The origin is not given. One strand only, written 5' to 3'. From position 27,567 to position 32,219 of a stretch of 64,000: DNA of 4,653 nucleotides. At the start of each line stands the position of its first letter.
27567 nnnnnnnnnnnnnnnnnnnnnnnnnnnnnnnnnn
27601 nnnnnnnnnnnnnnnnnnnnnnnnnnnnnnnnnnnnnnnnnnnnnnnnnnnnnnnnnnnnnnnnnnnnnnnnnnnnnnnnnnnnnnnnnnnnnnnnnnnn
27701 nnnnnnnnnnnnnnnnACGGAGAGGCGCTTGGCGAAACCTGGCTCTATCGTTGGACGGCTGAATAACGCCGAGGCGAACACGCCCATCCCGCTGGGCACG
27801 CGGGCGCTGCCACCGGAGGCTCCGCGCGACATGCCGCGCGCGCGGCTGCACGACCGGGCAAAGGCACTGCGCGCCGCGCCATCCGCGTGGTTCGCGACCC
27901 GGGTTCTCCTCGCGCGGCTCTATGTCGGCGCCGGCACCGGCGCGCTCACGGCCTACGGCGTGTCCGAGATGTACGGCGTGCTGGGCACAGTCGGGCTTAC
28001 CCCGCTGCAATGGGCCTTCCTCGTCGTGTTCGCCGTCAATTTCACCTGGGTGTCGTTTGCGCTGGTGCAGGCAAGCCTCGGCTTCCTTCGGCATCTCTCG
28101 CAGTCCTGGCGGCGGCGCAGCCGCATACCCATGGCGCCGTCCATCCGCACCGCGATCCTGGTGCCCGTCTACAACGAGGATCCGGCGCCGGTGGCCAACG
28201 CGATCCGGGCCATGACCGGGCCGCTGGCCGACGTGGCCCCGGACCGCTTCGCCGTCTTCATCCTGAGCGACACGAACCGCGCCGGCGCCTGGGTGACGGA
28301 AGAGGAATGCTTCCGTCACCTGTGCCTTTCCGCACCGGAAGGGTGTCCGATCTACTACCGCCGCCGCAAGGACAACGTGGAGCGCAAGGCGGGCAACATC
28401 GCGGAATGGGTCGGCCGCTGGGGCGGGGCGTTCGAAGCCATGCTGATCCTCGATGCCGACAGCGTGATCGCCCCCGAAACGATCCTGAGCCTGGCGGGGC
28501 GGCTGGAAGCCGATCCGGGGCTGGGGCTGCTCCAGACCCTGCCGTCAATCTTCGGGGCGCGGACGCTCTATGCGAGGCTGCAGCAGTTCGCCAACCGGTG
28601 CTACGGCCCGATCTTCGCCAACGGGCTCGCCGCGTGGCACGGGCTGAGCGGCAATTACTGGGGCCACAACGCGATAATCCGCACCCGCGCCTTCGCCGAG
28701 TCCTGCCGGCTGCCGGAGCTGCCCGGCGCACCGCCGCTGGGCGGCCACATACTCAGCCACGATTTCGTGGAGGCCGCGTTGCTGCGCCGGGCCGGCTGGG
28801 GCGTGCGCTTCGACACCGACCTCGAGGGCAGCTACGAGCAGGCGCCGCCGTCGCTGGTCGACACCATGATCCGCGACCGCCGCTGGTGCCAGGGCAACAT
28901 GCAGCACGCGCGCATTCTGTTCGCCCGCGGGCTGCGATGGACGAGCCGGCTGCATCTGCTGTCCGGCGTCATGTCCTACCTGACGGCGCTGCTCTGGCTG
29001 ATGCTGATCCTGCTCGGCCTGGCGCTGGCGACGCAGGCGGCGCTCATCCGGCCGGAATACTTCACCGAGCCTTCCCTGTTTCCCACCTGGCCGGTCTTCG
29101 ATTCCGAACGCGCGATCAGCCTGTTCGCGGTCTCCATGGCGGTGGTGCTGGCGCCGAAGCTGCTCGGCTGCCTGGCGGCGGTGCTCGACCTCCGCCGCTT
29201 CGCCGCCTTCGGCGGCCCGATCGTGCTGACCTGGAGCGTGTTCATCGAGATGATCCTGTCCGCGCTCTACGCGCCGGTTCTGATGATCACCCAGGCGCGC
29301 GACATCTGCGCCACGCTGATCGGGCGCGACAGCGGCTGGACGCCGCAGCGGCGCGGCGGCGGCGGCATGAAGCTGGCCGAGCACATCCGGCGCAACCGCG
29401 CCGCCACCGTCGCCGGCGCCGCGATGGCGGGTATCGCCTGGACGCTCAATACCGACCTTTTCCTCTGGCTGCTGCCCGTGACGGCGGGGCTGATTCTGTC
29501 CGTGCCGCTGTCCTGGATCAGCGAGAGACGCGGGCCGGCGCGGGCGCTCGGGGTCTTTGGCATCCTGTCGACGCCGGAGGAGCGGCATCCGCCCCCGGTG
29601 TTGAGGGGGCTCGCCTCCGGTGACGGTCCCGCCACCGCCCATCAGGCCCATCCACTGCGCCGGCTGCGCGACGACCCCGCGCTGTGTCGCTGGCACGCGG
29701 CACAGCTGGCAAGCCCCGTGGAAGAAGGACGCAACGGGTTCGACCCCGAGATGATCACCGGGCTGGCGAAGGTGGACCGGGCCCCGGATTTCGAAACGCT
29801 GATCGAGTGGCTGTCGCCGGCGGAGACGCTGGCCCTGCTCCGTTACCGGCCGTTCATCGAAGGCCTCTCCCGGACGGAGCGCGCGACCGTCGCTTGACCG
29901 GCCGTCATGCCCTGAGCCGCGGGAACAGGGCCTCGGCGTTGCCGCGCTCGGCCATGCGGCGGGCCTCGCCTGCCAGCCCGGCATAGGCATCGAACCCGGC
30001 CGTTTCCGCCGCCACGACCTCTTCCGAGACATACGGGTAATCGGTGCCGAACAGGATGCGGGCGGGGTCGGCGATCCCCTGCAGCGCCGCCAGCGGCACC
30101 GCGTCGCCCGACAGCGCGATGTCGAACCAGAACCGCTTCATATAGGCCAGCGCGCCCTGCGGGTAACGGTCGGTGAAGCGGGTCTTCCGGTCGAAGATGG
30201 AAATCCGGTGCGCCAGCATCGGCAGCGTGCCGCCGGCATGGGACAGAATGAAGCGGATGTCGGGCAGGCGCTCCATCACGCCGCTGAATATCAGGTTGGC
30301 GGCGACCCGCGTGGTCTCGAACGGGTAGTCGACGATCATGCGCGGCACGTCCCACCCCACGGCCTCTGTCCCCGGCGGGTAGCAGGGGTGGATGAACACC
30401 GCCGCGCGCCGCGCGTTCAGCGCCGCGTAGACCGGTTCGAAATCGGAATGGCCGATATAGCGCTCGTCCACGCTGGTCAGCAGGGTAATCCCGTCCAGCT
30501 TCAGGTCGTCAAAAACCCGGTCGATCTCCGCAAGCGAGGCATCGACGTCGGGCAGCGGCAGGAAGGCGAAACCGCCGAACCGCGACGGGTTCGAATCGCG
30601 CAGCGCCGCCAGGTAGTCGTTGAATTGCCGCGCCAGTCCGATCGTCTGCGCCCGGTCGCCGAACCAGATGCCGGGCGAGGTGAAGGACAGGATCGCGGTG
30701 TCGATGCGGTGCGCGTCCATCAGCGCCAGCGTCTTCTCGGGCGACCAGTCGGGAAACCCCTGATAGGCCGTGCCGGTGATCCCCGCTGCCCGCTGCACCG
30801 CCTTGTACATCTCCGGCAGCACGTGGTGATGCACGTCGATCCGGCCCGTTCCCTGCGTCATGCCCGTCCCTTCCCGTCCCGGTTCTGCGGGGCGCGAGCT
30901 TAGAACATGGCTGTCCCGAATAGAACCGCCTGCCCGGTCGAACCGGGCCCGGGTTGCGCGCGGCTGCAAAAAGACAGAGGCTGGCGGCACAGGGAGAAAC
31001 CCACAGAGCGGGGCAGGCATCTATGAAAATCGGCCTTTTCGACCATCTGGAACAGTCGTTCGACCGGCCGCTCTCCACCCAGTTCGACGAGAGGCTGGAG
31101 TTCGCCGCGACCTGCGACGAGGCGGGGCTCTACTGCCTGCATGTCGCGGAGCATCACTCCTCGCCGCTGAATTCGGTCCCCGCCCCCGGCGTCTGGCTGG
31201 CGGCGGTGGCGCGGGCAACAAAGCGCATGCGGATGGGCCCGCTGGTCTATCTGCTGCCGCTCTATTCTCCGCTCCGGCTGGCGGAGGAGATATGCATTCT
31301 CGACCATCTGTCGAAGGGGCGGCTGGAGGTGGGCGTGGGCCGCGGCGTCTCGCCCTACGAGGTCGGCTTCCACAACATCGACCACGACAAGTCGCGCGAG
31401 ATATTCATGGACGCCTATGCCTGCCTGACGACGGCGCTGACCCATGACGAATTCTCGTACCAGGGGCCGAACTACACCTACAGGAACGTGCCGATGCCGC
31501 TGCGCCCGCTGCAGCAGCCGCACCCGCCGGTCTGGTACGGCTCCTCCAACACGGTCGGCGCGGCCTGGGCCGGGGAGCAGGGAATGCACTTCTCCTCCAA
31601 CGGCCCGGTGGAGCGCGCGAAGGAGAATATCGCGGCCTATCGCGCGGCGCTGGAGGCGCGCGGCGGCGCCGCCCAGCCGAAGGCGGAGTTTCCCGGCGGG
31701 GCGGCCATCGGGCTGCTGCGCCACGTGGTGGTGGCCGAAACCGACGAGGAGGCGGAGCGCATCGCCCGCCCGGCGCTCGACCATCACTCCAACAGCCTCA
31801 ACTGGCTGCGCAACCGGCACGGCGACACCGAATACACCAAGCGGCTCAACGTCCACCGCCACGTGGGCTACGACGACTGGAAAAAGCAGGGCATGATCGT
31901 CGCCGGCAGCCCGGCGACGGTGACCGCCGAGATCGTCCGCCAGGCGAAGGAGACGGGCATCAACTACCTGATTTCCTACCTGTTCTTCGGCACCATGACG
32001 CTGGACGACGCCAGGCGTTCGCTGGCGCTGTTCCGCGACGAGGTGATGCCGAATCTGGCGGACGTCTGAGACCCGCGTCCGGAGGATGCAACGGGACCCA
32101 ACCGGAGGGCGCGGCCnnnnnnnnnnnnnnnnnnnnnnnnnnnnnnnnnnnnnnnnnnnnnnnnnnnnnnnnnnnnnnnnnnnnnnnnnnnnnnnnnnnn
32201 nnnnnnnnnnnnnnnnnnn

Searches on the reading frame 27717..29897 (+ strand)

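Call 34: search_protein_families(library=pfam, proteins=[window:27717-29897:+], max_evalue=0.00001)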
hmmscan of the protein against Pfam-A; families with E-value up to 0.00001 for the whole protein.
window:27717-29897:+ (726 aa): 2 families
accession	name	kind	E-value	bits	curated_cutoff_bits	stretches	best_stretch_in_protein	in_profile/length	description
PF13632.12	Glyco_trans_2_3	-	1.7e-16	61.1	27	1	243-433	3-191/198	Glycosyl transferase family group 2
PF00535.33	Glycos_transf_2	-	4.3e-09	37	23.3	1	147-327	2-165/168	Glycosyl transferase family 2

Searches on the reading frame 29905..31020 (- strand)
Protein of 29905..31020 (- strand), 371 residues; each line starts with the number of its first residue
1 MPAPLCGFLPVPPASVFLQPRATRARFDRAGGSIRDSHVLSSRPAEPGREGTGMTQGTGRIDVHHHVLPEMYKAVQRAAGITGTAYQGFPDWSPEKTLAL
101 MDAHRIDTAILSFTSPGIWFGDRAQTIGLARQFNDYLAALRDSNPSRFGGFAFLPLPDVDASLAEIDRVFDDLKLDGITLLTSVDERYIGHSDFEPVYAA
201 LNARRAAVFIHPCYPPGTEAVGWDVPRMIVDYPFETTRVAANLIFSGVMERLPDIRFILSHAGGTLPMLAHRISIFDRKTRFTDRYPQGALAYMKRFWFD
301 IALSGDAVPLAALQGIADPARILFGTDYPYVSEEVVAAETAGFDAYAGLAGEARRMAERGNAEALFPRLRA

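Call 34: search_protein_families(library=pfam, proteins=[window:29905-31020:-], max_evalue=0.00001)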
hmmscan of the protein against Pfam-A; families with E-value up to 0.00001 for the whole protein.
window:29905-31020:- (371 aa): 1 family
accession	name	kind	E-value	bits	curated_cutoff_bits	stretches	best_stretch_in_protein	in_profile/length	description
PF04909.20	Amidohydro_2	-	7.7e-34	118.2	26.4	1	61-367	1-288/289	Amidohydrolase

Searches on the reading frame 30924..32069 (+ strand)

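Call 34: search_protein_families(library=pfam, proteins=[window:30924-32069:+], max_evalue=0.00001)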
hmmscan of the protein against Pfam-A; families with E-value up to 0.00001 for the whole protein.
window:30924-32069:+ (381 aa): 1 family
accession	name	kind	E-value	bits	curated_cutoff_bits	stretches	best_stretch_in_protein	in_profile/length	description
PF00296.26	Bac_luciferase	-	1.1e-51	176.5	27.9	1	34-347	1-313/314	Luciferase-like monooxygenase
